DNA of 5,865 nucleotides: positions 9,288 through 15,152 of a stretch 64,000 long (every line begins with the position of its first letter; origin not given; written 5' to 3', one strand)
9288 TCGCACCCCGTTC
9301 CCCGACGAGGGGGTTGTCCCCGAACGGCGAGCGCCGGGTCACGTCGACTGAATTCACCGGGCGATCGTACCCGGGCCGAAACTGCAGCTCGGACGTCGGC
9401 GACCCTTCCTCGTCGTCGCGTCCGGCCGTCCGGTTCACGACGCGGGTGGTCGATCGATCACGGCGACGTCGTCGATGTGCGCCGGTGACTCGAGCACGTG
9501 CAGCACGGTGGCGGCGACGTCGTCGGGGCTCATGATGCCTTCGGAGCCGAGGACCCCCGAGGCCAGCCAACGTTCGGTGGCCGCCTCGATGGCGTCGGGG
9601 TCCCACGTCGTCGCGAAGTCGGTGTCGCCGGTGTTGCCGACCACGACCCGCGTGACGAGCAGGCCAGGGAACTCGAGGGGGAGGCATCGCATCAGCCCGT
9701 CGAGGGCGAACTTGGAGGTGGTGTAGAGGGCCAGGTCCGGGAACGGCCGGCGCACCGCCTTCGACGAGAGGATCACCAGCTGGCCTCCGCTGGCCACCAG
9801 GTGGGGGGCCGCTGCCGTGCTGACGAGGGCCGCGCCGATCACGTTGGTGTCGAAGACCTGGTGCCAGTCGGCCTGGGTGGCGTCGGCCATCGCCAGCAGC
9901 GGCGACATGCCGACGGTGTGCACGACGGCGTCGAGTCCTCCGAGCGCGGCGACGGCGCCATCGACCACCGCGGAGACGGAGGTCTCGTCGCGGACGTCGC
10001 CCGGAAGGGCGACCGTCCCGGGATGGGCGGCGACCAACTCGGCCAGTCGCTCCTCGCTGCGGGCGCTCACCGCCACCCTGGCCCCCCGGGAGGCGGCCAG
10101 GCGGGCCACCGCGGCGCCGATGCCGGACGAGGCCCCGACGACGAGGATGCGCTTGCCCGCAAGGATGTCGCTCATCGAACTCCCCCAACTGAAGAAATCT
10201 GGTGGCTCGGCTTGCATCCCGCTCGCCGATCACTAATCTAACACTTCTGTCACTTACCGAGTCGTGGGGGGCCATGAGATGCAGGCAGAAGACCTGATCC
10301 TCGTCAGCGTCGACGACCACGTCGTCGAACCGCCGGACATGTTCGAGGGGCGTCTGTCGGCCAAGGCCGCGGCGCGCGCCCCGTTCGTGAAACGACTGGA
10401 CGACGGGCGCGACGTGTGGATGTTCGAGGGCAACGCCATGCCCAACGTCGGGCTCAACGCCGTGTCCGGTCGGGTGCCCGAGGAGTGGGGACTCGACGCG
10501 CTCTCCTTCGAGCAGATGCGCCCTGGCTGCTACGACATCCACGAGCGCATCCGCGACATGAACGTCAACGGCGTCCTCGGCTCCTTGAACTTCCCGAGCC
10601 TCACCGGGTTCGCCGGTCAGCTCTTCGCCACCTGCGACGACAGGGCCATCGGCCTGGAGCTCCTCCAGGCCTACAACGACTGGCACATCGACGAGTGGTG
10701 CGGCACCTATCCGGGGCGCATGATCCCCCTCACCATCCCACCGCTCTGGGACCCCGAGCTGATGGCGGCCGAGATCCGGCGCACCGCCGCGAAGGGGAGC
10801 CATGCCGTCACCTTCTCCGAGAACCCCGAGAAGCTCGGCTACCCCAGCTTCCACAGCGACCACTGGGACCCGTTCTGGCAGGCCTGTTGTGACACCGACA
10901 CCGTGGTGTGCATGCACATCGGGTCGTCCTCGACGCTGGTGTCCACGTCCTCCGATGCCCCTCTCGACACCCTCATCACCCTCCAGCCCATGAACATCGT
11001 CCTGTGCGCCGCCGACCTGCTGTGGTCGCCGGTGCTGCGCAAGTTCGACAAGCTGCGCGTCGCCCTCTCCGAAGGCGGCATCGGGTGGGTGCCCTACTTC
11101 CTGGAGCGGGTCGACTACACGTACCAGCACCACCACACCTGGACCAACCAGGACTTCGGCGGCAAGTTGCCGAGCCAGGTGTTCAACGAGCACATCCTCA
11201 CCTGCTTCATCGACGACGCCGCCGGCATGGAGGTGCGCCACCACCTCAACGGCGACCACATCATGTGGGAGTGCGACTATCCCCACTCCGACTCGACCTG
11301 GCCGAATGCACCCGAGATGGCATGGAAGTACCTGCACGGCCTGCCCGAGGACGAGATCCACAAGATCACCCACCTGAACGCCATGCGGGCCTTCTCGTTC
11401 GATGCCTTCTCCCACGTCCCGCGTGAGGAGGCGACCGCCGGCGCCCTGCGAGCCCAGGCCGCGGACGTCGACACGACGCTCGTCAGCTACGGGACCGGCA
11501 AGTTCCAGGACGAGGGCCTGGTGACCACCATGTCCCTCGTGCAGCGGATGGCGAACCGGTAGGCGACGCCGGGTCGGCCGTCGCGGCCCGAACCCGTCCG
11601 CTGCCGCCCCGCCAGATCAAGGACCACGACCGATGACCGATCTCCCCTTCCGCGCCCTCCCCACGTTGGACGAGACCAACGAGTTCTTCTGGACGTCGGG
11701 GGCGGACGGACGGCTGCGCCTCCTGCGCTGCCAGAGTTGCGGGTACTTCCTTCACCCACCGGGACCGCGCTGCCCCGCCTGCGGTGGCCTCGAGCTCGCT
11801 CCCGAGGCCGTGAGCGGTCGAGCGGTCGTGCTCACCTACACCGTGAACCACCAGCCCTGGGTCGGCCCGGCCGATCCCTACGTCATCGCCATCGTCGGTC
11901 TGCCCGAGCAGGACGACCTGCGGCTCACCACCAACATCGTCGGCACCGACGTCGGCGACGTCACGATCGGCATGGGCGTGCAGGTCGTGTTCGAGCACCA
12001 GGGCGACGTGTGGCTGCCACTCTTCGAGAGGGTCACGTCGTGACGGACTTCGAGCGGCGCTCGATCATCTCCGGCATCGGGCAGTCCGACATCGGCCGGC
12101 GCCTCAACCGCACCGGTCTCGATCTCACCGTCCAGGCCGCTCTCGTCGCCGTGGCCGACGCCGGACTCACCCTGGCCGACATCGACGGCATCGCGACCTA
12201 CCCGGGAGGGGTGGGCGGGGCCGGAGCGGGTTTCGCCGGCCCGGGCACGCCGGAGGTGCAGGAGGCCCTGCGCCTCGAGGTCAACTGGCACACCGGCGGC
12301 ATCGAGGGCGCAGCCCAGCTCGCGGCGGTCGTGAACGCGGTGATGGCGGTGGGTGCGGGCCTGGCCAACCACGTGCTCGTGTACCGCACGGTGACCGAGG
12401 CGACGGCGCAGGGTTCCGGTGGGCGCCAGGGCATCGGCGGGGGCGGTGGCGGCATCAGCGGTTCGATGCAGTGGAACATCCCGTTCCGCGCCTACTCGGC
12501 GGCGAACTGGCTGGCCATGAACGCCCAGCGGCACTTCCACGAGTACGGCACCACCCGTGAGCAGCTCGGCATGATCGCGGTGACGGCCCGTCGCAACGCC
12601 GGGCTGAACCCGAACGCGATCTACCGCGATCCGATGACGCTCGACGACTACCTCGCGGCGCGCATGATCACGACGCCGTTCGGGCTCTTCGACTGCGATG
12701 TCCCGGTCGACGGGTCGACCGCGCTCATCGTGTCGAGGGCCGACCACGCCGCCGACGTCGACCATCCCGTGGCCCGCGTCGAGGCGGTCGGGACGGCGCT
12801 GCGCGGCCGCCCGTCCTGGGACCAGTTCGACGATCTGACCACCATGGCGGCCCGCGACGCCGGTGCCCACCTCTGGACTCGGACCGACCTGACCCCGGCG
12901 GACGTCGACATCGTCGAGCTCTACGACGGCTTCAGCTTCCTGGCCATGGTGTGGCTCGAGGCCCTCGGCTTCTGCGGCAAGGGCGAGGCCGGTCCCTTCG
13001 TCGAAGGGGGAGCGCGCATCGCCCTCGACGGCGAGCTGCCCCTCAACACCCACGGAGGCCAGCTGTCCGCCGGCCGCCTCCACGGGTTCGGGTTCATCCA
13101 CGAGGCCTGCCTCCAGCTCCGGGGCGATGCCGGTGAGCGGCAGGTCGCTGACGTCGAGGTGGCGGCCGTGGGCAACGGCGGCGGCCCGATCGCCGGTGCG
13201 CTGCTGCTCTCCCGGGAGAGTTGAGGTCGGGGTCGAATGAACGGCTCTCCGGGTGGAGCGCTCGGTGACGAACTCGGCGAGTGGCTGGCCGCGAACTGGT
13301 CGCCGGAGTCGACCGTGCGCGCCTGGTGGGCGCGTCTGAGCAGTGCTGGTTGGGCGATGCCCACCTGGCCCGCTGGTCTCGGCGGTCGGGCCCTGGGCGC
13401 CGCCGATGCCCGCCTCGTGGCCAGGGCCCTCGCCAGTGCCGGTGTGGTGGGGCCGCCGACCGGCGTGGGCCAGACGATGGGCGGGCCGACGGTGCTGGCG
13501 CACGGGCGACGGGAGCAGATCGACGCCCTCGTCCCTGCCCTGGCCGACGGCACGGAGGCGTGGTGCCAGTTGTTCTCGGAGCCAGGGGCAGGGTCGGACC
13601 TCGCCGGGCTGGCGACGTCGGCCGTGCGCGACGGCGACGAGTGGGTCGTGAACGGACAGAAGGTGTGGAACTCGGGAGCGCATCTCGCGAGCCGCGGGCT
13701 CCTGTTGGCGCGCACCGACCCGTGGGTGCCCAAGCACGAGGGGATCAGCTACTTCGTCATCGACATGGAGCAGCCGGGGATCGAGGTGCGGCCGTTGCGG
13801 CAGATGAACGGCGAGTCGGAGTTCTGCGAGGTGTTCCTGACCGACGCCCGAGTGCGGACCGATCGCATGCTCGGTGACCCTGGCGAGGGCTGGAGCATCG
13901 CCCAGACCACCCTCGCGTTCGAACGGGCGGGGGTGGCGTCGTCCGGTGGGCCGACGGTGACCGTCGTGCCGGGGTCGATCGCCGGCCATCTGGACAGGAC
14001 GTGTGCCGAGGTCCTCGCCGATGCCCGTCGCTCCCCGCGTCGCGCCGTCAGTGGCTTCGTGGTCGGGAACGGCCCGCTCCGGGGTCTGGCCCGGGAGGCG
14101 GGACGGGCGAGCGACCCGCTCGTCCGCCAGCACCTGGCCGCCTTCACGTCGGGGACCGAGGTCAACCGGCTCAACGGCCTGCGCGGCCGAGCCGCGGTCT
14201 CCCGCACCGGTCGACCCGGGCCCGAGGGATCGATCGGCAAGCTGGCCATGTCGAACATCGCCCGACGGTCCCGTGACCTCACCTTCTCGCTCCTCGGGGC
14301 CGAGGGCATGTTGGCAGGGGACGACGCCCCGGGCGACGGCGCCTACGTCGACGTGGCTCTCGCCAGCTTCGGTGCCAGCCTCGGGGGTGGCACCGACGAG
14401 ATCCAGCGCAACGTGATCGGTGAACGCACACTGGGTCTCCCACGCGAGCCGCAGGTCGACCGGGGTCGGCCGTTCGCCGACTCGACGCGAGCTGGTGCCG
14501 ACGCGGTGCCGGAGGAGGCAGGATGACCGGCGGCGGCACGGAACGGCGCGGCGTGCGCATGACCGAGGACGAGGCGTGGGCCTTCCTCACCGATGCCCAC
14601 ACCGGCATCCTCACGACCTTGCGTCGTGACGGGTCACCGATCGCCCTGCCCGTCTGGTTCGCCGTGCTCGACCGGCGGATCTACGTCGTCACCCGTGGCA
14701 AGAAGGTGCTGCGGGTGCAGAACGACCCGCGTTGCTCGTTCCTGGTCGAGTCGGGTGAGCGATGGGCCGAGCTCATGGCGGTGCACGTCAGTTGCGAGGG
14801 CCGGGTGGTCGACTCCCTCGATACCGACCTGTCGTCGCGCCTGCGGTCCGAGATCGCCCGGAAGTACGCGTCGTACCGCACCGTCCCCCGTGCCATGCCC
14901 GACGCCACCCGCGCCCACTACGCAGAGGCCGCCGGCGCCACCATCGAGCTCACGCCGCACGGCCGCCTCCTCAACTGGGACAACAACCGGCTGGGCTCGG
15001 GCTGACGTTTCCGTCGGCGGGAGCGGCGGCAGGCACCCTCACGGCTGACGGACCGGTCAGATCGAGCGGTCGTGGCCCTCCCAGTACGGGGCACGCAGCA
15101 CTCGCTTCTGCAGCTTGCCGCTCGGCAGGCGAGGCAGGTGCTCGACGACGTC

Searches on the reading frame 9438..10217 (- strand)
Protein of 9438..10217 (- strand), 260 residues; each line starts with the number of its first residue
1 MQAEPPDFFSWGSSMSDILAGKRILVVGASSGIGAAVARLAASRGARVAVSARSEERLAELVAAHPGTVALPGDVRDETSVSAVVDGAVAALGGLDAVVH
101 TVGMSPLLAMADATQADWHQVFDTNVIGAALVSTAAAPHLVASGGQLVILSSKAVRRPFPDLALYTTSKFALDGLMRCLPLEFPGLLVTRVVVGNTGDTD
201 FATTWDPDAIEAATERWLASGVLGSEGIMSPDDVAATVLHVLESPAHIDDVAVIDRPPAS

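Call 16: search_protein_families(library=pfam, proteins=[window:9438-10217:-], max_evalue=0.00001)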
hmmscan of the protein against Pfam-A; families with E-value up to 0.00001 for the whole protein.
window:9438-10217:- (260 aa): 3 families
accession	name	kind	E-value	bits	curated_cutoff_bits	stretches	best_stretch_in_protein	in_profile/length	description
PF00106.31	adh_short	-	1.9e-38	132.4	26.6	1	22-202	1-187/195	short chain dehydrogenase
PF13561.12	adh_short_C2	-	1.1e-34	120.6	27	1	28-241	1-216/236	Enoyl-(Acyl carrier protein) reductase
PF08659.16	KR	-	2e-10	41.3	22.6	1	24-177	3-161/180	KR domain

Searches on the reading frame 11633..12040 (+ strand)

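Call 16: search_protein_families(library=pfam, proteins=[window:11633-12040:+], max_evalue=0.00001)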
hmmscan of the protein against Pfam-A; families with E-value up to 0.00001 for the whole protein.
window:11633-12040:+ (136 aa): 2 families
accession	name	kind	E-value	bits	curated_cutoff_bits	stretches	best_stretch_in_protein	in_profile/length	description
PF01796.24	OB_ChsH2_C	-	6.7e-15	55.2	27.1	1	59-121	3-65/65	ChsH2, C-terminal OB-fold domain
PF12172.15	zf-ChsH2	-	8.6e-09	35.5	23.2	1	20-55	1-36/37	ChsH2, rubredoxin-like zinc ribbon domain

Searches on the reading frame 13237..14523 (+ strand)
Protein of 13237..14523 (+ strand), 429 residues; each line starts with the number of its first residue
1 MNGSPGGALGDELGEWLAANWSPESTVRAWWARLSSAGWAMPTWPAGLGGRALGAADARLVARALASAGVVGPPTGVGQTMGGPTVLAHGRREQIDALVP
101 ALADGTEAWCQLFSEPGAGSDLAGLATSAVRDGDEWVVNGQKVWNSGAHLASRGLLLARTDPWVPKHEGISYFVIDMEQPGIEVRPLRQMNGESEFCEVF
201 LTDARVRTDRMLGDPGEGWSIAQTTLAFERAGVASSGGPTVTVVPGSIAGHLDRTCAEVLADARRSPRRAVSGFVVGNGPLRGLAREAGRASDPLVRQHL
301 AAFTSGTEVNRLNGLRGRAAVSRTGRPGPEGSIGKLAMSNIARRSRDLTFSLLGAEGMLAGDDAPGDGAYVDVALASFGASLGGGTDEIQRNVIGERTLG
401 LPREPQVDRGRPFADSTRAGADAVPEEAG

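Call 17: search_protein_families(library=pfam, proteins=[window:13237-14523:+], max_evalue=0.00001)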
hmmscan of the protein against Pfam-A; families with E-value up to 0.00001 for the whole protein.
window:13237-14523:+ (429 aa): 3 families
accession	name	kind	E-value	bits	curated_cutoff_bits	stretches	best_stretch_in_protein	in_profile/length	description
PF02770.24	Acyl-CoA_dh_M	-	1.1e-18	67.6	33.3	1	110-203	1-96/97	Acyl-CoA dehydrogenase, middle domain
PF00441.29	Acyl-CoA_dh_1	-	7.2e-12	46.1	22.4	1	291-398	48-149/150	Acyl-CoA dehydrogenase, C-terminal domain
PF02771.21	Acyl-CoA_dh_N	-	5.3e-09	36.9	22.9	1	19-105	24-112/113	Acyl-CoA dehydrogenase, N-terminal domain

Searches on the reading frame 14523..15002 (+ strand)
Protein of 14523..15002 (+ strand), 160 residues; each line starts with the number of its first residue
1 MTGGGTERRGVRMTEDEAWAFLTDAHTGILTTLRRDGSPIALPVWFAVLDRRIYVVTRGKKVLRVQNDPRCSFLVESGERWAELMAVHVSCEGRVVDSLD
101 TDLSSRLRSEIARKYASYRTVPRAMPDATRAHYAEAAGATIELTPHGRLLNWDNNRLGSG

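Call 17: search_protein_families(library=pfam, proteins=[window:14523-15002:+], max_evalue=0.00001)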
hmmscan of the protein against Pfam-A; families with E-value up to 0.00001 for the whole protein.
window:14523-15002:+ (160 aa): 1 family
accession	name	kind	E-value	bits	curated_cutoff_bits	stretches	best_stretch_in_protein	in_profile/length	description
PF01243.27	PNPOx_N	-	2.9e-10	41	28.1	1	15-122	2-98/120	Pyridoxamine 5'-phosphate oxidase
